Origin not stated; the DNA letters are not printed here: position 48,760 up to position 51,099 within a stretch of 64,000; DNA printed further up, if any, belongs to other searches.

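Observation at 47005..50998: Compact operon of two radical-SAM enzymes (one with PDZ + DUF512-like domains, one with SPASM) and a Nudix hydrolase: candidate uncharacterised system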

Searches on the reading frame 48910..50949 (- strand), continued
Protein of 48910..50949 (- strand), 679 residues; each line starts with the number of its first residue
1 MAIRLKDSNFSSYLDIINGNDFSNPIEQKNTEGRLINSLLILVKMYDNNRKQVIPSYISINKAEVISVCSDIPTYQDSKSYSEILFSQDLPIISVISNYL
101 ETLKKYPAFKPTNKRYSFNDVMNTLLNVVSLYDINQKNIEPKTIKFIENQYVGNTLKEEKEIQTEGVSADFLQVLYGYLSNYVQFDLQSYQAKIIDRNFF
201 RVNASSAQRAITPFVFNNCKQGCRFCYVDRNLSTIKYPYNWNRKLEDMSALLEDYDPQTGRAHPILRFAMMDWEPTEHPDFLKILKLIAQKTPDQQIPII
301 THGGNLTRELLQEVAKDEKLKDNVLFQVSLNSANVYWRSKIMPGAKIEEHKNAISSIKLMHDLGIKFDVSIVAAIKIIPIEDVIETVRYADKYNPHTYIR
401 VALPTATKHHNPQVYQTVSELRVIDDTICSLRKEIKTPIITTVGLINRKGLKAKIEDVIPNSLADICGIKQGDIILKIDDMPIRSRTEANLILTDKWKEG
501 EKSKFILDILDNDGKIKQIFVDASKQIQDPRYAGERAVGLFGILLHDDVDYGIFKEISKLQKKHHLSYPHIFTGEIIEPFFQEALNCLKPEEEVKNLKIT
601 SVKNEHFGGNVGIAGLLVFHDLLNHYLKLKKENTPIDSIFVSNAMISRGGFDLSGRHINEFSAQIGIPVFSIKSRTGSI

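Call 24: search_solved_structures(query=A1, max_evalue=1, show_alignments=3)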
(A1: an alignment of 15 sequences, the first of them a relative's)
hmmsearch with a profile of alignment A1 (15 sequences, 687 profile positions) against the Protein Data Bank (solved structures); distinct sequences matched with E-value up to 1: 122 (the best 60 are shown).
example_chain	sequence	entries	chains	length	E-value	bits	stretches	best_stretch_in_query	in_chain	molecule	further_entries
9cg2_A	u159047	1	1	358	7.1e-08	34.3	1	606-673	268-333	Elp3/MiaA/NifB-like radical SAM core domain-containing protein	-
3wkl_A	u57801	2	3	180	6.1e-07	31.2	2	462-531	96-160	Putative Zinc Metalloprotease AQ_1964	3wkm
6akq_A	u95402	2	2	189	1.2e-06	30.2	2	467-515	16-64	PDZ tandem fragment of A. aeolicus site-2 protease homolog with the PA tag insertion | PDZ tandem fragment with PA tag insertion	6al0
6icf_A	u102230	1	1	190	1.3e-06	30.1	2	467-515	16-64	Putative zinc metalloprotease aq_1964,Putative zinc metalloprotease aq_1964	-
7cqc_A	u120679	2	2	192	1.4e-06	30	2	462-531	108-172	Putative zinc metalloprotease aq_1964,PA14 from Podoplanin,Putative zinc metalloprotease a | Putative zinc metalloprotease aq_1964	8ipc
6icc_A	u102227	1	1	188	1.4e-06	30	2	462-531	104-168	PDZ tandem fragment with PA tag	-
6al1_A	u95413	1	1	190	1.5e-06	29.9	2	462-531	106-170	PDZ tandem fragment with PA tag insertion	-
9j83_A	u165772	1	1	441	4.4e-06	28.3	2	464-514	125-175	Putative zinc metalloprotease aq_1964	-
9j82_A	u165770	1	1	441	4.4e-06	28.3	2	464-514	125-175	Putative zinc metalloprotease aq_1964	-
4a8a_A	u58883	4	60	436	5.9e-06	27.9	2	463-500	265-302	PERIPLASMIC PH-DEPENDENT SERINE ENDOPROTEASE DEGQ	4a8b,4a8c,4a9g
8kic_D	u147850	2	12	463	7.2e-06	27.6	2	463-500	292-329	peptidase Do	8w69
7xs0_A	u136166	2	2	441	7.6e-06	27.5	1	465-515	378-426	Periplasmic serine endoprotease DegP-like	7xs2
5y2d_A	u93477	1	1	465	8.5e-06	27.4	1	465-515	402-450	Periplasmic serine endoprotease DegP-like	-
9cg1_A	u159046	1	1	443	1.5e-05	26.6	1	580-663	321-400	Radical SAM protein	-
7cqd_A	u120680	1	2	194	4.9e-05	24.9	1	467-515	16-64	Putative zinc metalloprotease aq_1964,PA14 from Podoplanin,Putative zinc metalloprotease a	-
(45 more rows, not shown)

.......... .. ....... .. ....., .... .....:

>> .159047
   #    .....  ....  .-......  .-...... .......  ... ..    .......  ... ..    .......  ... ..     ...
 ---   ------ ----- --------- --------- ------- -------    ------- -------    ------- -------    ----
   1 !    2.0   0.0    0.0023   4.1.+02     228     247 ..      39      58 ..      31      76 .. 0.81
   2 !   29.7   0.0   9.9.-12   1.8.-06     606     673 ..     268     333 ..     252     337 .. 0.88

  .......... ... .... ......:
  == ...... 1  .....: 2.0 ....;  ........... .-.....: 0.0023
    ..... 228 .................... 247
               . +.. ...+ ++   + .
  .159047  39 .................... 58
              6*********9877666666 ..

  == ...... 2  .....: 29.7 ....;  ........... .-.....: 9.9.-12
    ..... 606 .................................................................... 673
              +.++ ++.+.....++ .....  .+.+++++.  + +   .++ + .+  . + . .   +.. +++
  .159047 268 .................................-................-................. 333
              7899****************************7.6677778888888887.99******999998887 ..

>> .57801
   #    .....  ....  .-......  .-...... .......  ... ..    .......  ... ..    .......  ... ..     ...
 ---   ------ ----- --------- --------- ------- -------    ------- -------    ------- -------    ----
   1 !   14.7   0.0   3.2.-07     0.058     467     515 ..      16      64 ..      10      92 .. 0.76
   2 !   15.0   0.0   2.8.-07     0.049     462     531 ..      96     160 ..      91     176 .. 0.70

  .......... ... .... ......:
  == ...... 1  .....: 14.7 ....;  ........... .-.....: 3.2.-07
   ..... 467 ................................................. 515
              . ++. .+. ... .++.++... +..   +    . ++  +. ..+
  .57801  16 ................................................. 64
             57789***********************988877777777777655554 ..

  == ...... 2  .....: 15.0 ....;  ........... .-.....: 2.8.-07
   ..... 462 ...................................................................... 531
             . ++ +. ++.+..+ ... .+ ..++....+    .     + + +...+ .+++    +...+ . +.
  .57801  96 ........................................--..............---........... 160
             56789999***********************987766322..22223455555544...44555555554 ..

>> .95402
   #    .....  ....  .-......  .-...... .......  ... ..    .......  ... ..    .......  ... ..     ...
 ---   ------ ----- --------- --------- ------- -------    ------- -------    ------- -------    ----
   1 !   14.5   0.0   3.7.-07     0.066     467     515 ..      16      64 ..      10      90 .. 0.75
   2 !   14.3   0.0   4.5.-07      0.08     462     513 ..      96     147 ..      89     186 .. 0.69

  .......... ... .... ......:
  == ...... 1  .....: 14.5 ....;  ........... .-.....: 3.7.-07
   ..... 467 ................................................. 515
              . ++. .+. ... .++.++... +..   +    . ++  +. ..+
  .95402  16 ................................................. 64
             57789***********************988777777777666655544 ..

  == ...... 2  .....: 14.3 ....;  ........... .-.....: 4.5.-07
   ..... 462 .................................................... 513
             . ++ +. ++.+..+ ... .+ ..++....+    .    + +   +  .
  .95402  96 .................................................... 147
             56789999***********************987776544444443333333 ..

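Call 40: predict_structure(alignment_id=A1)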
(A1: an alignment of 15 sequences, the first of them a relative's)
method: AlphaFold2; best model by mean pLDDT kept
length: 679 residues; sequences in the alignment: 15
mean_pLDDT: 86.2   pTM: 0.86
mean pLDDT of the five models: 86.2, 85.2, 84.5, 82.7, 82.1
residues with pLDDT >= 90: 299; 70-90: 320; 50-70: 55; < 50: 5
segments of 3 or more residues with pLDDT < 50: 677-679
pLDDT, mean of each block of 10 residues (from residue 1): 75 85 75 90 91 93 83 84 88 92 86 88 90 94 87 64 70 93 92 89 84 70 71 72 81 89 76 76 93 88 93 97 92 95 92 97 94 90 96 89 81 81 87 87 67 88 89 94 92 87 89 92 72 70 86 94 95 87 93 95 84 79 95 96 86 89 95 62
secondary structure, 60 per line:
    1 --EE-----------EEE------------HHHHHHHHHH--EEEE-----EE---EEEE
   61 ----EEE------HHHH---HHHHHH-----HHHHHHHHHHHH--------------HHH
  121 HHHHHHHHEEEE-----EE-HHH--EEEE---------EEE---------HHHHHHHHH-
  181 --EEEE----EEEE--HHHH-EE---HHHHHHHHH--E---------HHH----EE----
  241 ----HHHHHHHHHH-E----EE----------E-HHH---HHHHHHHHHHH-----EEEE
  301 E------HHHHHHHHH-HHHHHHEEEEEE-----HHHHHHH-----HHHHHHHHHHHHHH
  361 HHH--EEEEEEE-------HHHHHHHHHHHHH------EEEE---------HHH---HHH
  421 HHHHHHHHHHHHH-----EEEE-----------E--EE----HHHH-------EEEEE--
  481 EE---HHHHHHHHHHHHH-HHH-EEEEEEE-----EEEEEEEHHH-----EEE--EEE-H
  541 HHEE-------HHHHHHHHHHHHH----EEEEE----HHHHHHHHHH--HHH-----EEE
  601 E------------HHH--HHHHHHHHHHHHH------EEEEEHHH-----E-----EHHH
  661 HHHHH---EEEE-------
elements in order: E16-18 H31-40 E43-46 E57-60 E65-67 H74-77 H81-86 H92-103 H118-128 E129-132 E146-149 E159-161 H171-179 E183-186 E191-194 H197-200 H207-215 H245-254 H281-291 E297-301 H308-316 H318-323 E324-329 H335-341 H347-363 E366-372 H380-392 E399-402 H418-433 E439-442 H463-466 E474-478 H486-498 E504-510 E516-522 E531-533 E536-538 H552-564 E569-573 H578-587 E598-601 H619-631 E638-642 H658-665 E669-672

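Call 43: fold_search(model_id=the predicted structure, library=pdb)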
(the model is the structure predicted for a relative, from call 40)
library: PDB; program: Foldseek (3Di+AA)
matches with E <= 10: 1295; with E <= 0.001: 37
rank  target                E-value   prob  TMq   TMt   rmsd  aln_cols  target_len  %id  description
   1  9cg2                  2.8e-12  1.00  0.36  0.66   8.6       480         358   15  DUF512 protein from Pyrococcus furiosus (released 2025-03-05)
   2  9cg1                  1.2e-10  1.00  0.35  0.52  14.5       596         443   13  DUF512 protein from Clostridium sporogenes (released 2025-03-05)
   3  5v1s_A                3.7e-06  1.00  0.27  0.41   4.0       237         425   15  Crystal structure of Streptococcus suis SuiB bound to S-adenosylmethionine (released 2017-08-30)
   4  5v1q_A                1.0e-05  1.00  0.26  0.39   4.1       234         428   15  Crystal structure of Streptococcus suis SuiB (released 2017-08-30)
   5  3id2_A                6.7e-05  1.00  0.11  0.73   3.5        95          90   23  Crystal Structure of RseP PDZ2 domain (released 2009-08-11)
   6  3id4                  7.1e-05  1.00  0.12  0.70   4.1       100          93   22  Crystal Structure of RseP PDZ2 domain fused GKASPV peptide (released 2009-08-11)
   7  7xfs_A                9.4e-05  1.00  0.13  0.77   3.2        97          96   20  MucP PDZ1 domain (released 2023-04-05)
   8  7w6x                  9.4e-05  1.00  0.12  0.17   3.4        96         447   24  Crystal structure of E. coli RseP in complex with batimastat (released 2022-09-07)
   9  5v1s_B                1.0e-04  1.00  0.21  0.32   3.0       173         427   16  Crystal structure of Streptococcus suis SuiB bound to S-adenosylmethionine (released 2017-08-30)
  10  5v1t_A                1.3e-04  1.00  0.26  0.39   3.9       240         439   15  Crystal structure of Streptococcus suis SuiB bound to precursor peptide SuiA (released 2017-08-30)
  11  2zpl_A                1.4e-04  1.00  0.12  0.79   2.9        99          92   13  Crystal structure analysis of PDZ domain A (released 2008-10-21)
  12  7qbs_A                1.8e-04  1.00  0.32  0.50  11.3       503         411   10  B12-dependent radical SAM methyltransferase, Mmp10 with [4Fe-4S] cluster, cobalamin, S-adenosyl-L-methionine, and pept (released 2022-02-02)
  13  6al0_A                2.6e-04  1.00  0.11  0.38   7.6       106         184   20  The NZ-1 Fab complexed with the PDZ tandem fragment of A. aeolicus S2P homolog with the PA12 tag inserted between the  (released 2019-02-13)
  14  6icf_A                2.6e-04  1.00  0.11  0.38  11.1       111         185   21  The NZ-1 Fab complexed with the PDZ tandem fragment of A. aeolicus S2P homolog with the PA12 tag inserted between the  (released 2019-02-13)
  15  7jmb_A                2.8e-04  1.00  0.26  0.59   5.2       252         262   15  Crystal structure of Nitrogenase iron-molybdenum cofactor biosynthesis enzyme NifB from Methanothermobacter thermautot (released 2020-10-28)
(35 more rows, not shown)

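Call 44: list_cluster_members(proteins=[window:48910-50949:-, window:47718-48908:-, window:47005-47715:-, window:45714-46454:+, window:44170-45468:+, window:54462-56018:+, window:9748-11862:-, window:12039-14105:-, window:58574-60631:+, window:20118-22064:+])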
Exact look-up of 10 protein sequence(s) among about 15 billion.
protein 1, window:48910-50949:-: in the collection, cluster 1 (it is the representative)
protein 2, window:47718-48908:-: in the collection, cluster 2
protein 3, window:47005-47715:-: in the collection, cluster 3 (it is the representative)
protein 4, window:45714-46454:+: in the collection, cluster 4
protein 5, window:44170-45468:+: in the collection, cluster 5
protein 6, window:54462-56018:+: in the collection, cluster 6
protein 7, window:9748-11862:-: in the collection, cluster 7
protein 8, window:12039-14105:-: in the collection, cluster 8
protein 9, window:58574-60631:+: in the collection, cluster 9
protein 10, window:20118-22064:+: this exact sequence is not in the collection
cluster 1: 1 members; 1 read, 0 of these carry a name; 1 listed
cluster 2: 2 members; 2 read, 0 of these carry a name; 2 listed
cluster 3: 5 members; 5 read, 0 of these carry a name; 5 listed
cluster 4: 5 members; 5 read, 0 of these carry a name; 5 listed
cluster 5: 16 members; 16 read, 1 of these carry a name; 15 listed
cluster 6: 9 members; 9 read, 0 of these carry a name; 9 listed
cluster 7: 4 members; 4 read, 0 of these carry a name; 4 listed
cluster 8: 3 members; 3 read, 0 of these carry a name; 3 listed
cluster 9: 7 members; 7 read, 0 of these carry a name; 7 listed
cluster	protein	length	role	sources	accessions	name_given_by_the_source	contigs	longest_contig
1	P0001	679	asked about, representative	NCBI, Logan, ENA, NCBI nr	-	-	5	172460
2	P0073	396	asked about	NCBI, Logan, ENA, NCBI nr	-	-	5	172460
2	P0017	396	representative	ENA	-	-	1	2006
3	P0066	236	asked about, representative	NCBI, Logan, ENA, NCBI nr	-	-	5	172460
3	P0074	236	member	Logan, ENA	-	-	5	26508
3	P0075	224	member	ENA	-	-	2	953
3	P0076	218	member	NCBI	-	-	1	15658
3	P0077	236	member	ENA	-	-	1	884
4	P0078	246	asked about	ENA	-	-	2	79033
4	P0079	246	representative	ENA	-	-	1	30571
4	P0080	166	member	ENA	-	-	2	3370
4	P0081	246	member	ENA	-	-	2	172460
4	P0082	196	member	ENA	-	-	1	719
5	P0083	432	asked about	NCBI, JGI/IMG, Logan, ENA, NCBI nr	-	-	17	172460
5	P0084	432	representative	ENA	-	-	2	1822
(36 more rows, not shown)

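Call 65: find_encoding_contigs(protein=P0016, flank=8000, max_places=2)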
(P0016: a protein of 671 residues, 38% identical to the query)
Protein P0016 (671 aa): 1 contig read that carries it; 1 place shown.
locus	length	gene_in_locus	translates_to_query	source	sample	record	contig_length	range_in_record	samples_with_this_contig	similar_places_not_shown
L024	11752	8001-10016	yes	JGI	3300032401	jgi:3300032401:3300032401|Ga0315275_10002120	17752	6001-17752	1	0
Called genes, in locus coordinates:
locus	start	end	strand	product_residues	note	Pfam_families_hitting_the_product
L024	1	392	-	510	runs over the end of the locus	PF04055:Radical_SAM, PF16199:Radical_SAM_C, PF13673:Acetyltransf_10 (weak)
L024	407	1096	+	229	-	PF01209:Ubie_methyltran, PF13489:Methyltransf_23, PF03291:mRNA_G-N7_MeTrfase (weak), PF07021:MetW (weak), PF13847:Methyltransf_31, PF08241:Methyltransf_11, PF08242:Methyltransf_12, PF13649:Methyltransf_25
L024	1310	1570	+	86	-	-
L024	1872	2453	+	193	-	PF18306:LDcluster4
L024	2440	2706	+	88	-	-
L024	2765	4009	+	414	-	PF27218:MJ0043_C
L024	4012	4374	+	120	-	PF04430:DUF498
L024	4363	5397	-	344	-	PF01137:RTC, PF05189:RTC_insert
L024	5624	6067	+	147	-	PF00583:Acetyltransf_1, PF13302:Acetyltransf_3, PF13420:Acetyltransf_4, PF13673:Acetyltransf_10, PF13508:Acetyltransf_7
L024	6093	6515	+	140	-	PF00293:NUDIX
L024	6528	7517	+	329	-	PF02016:Peptidase_S66, PF17676:Peptidase_S66C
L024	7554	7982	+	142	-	PF00293:NUDIX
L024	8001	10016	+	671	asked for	PF04055:Radical_SAM, PF04459:DUF512 (weak)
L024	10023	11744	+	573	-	PF04055:Radical_SAM, PF13353:Fer4_12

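Call 66: find_encoding_contigs(protein=P0012, flank=8000, max_places=2)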
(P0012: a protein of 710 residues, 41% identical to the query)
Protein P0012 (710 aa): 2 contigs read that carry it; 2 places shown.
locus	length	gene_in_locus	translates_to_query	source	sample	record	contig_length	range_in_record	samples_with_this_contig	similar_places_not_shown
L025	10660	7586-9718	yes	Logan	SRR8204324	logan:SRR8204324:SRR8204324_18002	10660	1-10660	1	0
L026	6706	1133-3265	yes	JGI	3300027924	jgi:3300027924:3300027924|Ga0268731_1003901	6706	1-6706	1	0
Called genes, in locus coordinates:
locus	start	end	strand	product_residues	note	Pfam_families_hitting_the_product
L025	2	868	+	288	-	?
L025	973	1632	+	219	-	PF04542:Sigma70_r2, PF08281:Sigma70_r4_2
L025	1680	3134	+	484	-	PF12161:HsdM_N, PF02384:N6_Mtase, PF07669:Eco57I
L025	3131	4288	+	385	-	PF01420:Methylase_S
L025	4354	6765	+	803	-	PF04313:HSDR_N (faint), PF04851:ResIII, PF00270:DEAD, PF18766:SWI2_SNF2, PF00271:Helicase_C (faint), PF08463:EcoEI_R_C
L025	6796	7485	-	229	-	PF02585:PIG-L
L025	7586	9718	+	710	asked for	PF04055:Radical_SAM, PF04459:DUF512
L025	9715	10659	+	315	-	?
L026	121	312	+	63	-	-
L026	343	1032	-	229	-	PF02585:PIG-L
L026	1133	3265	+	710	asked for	PF04055:Radical_SAM, PF04459:DUF512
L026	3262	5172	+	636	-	PF04055:Radical_SAM, PF13186:SPASM (faint)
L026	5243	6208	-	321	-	-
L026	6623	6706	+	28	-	?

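Call 78: search_solved_structures(query=L007:13807-14853:+, max_evalue=10)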
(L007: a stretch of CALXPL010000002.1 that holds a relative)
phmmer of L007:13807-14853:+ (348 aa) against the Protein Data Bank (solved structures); distinct sequences matched with E-value up to 10: 3.
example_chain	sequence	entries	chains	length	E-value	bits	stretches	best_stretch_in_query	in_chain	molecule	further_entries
7u5y_A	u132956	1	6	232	0.21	14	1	7-51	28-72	Ribulose-phosphate 3-epimerase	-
3pp5_A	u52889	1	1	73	0.29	13.6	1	25-73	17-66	Brk1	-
5osa_A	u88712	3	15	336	0.72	12.2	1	133-182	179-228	Proton-gated ion channel,Gamma-aminobutyric acid receptor subunit alpha-1,Gamma-aminobutyr | Proton-gated ion channel,Gamma-aminobutyric acid receptor subunit a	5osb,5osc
